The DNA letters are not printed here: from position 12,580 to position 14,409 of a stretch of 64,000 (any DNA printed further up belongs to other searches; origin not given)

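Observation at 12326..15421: pnuC - NadR-type kinase domain - DUF4301 - arfB operon: DUF4301 as candidate missing nucleotidyltransferase of a nicotinamide-riboside salvage module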

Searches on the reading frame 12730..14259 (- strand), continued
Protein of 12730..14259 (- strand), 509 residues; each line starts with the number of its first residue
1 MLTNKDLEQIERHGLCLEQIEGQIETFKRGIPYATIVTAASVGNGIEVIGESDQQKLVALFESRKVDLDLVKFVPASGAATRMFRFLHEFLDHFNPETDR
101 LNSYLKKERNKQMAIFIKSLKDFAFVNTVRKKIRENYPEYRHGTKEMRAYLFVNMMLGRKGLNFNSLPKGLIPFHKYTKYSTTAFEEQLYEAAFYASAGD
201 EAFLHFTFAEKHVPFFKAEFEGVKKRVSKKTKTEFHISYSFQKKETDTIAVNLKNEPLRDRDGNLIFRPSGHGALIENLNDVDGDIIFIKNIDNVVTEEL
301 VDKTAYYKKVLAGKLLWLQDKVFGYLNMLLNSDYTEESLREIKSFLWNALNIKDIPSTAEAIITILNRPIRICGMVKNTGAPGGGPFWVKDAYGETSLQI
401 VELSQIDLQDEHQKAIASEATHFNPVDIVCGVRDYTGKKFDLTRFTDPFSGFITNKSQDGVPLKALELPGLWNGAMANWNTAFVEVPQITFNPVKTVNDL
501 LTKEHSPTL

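Call 79: find_encoding_contigs(protein=P0188, flank=6000, max_places=1)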
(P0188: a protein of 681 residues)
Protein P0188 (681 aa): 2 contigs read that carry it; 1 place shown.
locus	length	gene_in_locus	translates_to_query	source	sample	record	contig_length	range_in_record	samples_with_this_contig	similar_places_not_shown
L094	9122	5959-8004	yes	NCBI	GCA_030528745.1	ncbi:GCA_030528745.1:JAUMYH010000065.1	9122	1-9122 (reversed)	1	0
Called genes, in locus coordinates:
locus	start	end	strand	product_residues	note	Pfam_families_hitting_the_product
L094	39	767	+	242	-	PF27366:MwoI_N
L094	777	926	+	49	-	PF02272:DHHA1 (weak)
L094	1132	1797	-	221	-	PF02602:HEM4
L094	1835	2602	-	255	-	PF13489:Methyltransf_23, PF08241:Methyltransf_11, PF08242:Methyltransf_12 (weak), PF13649:Methyltransf_25, PF01209:Ubie_methyltran, PF13847:Methyltransf_31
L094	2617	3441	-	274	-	PF00557:Peptidase_M24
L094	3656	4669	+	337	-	-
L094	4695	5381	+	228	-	PF00072:Response_reg, PF00486:Trans_reg_C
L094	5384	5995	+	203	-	PF04973:NMN_transporter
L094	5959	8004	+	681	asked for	PF13521:AAA_28, PF14134:DUF4301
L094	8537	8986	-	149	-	PF09424:YqeY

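Call 85: find_encoding_contigs(protein=P0334, flank=5000, max_places=1)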
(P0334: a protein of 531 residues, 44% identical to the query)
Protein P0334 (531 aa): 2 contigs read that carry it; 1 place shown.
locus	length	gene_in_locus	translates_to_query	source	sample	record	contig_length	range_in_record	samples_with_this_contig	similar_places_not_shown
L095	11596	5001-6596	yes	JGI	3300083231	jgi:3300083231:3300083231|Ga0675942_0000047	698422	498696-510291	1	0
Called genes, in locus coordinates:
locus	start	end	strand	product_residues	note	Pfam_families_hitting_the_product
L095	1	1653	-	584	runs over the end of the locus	PF07705:CARDB (faint)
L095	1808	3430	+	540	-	PF03577:Peptidase_C69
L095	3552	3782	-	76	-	PF09855:Zn_ribbon_13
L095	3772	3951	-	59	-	-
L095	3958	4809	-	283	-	PF01145:Band_7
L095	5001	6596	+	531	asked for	PF14134:DUF4301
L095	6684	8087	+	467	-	-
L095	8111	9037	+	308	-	PF04018:VCA0040-like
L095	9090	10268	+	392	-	PF00465:Fe-ADH, PF13685:Fe-ADH_2 (weak), PF25137:ADH_Fe_C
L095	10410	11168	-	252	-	PF01416:PseudoU_synth_1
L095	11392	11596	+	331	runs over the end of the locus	PF20030:bpMoxR, PF07726:AAA_3, PF07728:AAA_5, PF17863:AAA_lid_2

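Call 86: find_encoding_contigs(protein=P0271, flank=5000, max_places=1)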
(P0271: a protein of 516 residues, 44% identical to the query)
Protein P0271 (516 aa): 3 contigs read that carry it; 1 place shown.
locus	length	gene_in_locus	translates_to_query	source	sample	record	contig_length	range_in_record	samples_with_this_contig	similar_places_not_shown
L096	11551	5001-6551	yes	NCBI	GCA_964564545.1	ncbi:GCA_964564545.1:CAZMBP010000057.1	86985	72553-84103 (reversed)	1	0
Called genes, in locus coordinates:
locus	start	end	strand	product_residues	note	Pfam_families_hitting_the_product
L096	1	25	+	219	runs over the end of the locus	PF01325:Fe_dep_repress, PF02742:Fe_dep_repr_C, PF04023:FeoA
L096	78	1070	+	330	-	PF01297:ZnuA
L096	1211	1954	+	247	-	PF02463:SMC_N (faint), PF00005:ABC_tran, PF13304:AAA_21 (weak)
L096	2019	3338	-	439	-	PF05569:Peptidase_M56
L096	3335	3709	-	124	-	PF03965:Penicillinase_R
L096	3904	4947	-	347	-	PF02016:Peptidase_S66, PF17676:Peptidase_S66C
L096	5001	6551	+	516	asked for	PF14134:DUF4301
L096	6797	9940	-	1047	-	PF00580:UvrD-helicase, PF13245:AAA_19, PF01443:Viral_helicase1 (faint), PF13361:UvrD_C, PF13538:UvrD_C_2 (faint), PF12705:PDDEXK_1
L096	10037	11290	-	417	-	PF13354:Beta-lactamase2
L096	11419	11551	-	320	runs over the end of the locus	PF01075:Glyco_transf_9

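Call 87: search_dna_similar(query=window:12730-14259:-, collection=phages, mode=protein, max_evalue=0.01, max_rows=20)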
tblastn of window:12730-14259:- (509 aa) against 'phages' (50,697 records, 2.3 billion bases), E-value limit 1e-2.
Records with a match: 3; places in all: 3; records where one place covers at least 80% of the query: 2.
Best place of each record, by identity: <60% 3.
By first word of the organism name: Bacteriophage 3.
By host as written in the record: - 3.
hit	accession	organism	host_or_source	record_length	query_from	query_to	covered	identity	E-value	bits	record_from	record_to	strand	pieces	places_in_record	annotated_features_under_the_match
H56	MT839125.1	Bacteriophage sp.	human fecal samples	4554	1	505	99%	46.0%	4e-136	433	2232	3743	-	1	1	record has no annotation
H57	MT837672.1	Bacteriophage sp.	human fecal samples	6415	14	505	97%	45.5%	3e-126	411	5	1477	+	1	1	record has no annotation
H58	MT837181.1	Bacteriophage sp.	human fecal samples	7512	228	506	55%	57.1%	3e-97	327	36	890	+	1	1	record has no annotation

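Call 88: search_dna_similar(query=window:12730-14259:-, collection=plasmids, mode=protein, max_evalue=0.01, max_rows=20)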
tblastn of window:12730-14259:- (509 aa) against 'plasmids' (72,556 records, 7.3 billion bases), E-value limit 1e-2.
Records with a match: 4; places in all: 4; records where one place covers at least 80% of the query: 4.
Best place of each record, by identity: <60% 4.
By first word of the organism name: Prevotella 1; Parabacteroides 1; Phocaeicola 1; Bacteroides 1.
By predicted mobility (MOB-suite, as given by PLSDB): non-mobilizable 4.
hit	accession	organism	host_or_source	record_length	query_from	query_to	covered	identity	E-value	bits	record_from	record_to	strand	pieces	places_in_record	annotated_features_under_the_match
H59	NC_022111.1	Prevotella sp. oral taxon 299 str. F0039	Homo sapiens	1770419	1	503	99%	47.5%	1e-132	431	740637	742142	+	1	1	none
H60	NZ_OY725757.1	Parabacteroides distasonis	-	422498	1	505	99%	46.2%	4e-131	427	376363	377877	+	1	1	DUF4301 family protein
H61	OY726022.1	Phocaeicola massiliensis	-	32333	1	509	100%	45.6%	3e-130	424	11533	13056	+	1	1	record has no annotation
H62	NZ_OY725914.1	Bacteroides finegoldii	-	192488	1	505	99%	45.5%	1e-131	428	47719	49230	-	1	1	DUF4301 family protein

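Call 89: search_protein_families(library=phrogs, proteins=[window:12730-14259:-], max_evalue=0.001)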
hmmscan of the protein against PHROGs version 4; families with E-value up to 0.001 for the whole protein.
window:12730-14259:- (509 aa): 0 families

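Call 90: get_annotated_region(hit=H62, flank=7000)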
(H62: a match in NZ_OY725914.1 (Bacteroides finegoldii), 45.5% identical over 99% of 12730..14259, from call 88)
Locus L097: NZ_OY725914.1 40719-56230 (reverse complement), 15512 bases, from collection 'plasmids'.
description: Bacteroides finegoldii strain Bacteroides finegoldii TSDC17.2-1.1 plasmid 12, complete sequence
organism: Bacteroides finegoldii (NCBI taxid 338188)
taxonomy: Bacteria; Bacteroidota; Bacteroidia; Bacteroidales; Bacteroidaceae; Bacteroides; Bacteroides finegoldii
host: -; source: -; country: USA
typing (MOB-suite, as given by PLSDB): non-mobilizable
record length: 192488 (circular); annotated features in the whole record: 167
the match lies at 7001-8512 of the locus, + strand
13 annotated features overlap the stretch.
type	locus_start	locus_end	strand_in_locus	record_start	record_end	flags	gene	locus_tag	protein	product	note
CDS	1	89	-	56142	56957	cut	-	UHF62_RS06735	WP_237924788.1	metallophosphoesterase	-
CDS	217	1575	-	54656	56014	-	-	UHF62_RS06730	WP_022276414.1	MATE family efflux transporter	GO:0006855 - xenobiotic transmembrane transport [Evidence IEA]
CDS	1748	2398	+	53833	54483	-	-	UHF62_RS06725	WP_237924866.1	HAD family hydrolase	-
CDS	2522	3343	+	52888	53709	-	panB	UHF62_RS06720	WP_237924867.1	3-methyl-2-oxobutanoate hydroxymethyltransferase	GO:0015940 - pantothenate biosynthetic process [Evidence IEA]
CDS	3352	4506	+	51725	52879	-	-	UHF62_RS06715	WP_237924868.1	MFS transporter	GO:0055085 - transmembrane transport [Evidence IEA]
CDS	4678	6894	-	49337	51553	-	-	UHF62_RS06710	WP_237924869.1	RelA/SpoT family protein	GO:0015969 - guanosine tetraphosphate metabolic process [Evidence IEA]; GO:0015968 - stringent response [Evidence IEA]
CDS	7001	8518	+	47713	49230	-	-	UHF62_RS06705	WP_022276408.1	DUF4301 family protein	-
CDS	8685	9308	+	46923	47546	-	-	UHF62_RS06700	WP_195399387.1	chloramphenicol acetyltransferase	-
CDS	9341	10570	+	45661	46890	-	-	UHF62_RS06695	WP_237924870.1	acyloxyacyl hydrolase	-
CDS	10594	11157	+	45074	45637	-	-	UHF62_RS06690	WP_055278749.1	Crp/Fnr family transcriptional regulator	GO:0006355 - regulation of DNA-templated transcription [Evidence IEA]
CDS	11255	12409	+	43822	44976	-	-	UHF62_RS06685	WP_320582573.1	acyltransferase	-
CDS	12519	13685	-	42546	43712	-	purT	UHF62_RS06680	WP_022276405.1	formate-dependent phosphoribosylglycinamide formyltransferase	GO:0009152 - purine ribonucleotide biosynthetic process [Evidence IEA]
CDS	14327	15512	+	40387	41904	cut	atpD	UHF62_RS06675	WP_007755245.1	F0F1 ATP synthase subunit beta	GO:0015986 - proton motive force-driven ATP synthesis [Evidence IEA]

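Call 91: get_annotated_region(hit=H60, flank=7000)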
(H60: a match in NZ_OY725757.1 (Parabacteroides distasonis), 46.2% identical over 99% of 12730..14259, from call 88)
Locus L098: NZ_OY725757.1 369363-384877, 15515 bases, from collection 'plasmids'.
description: Parabacteroides distasonis strain Parabacteroides distasonis TSDC17.2-1.1 plasmid 12, complete sequence
organism: Parabacteroides distasonis (NCBI taxid 823)
taxonomy: Bacteria; Bacteroidota; Bacteroidia; Bacteroidales; Tannerellaceae; Parabacteroides; Parabacteroides distasonis
host: -; source: -; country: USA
typing (MOB-suite, as given by PLSDB): non-mobilizable
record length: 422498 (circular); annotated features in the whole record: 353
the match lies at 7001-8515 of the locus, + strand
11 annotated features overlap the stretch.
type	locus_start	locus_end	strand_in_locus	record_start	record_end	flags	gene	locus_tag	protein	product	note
CDS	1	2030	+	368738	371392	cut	-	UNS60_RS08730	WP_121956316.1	DUF6383 domain-containing protein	-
CDS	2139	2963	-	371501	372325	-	-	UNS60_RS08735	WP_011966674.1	hypothetical protein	-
CDS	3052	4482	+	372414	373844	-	-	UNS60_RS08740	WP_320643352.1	HD domain-containing protein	-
CDS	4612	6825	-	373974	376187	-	-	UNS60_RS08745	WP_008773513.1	RelA/SpoT family protein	GO:0015969 - guanosine tetraphosphate metabolic process [Evidence IEA]; GO:0015968 - stringent response [Evidence IEA]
CDS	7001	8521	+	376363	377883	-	-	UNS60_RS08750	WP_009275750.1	DUF4301 family protein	-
CDS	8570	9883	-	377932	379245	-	-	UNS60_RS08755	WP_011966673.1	Gfo/Idh/MocA family oxidoreductase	-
CDS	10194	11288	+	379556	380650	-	-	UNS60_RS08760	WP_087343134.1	PCMD domain-containing protein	-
CDS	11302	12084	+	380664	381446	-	-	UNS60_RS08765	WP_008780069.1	porin family protein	-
CDS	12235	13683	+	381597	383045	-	-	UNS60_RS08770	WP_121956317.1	Gfo/Idh/MocA family oxidoreductase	-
CDS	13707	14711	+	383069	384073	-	-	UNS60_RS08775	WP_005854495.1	sugar phosphate isomerase/epimerase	-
CDS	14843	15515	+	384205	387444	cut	-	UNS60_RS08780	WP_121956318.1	hypothetical protein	-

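Call 92: get_annotated_region(hit=H59, flank=7000)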
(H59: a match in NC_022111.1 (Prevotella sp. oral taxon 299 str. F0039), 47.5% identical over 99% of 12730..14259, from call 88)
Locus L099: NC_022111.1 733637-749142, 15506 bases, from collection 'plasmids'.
description: Prevotella sp. oral taxon 299 str. F0039 plasmid unnamed, complete sequence
organism: Prevotella sp. oral taxon 299 str. F0039 (NCBI taxid 575614)
taxonomy: Bacteria; Bacteroidota; Bacteroidia; Bacteroidales; Prevotellaceae; Prevotella; Prevotella sp. oral taxon 299; Prevotella sp. oral taxon 299 str. F0039
host: -; source: Homo sapiens; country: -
typing (MOB-suite, as given by PLSDB): non-mobilizable; replicon rep_cluster_406,rep_cluster_742,rep_cluster_90; mating-pair formation MPF_T
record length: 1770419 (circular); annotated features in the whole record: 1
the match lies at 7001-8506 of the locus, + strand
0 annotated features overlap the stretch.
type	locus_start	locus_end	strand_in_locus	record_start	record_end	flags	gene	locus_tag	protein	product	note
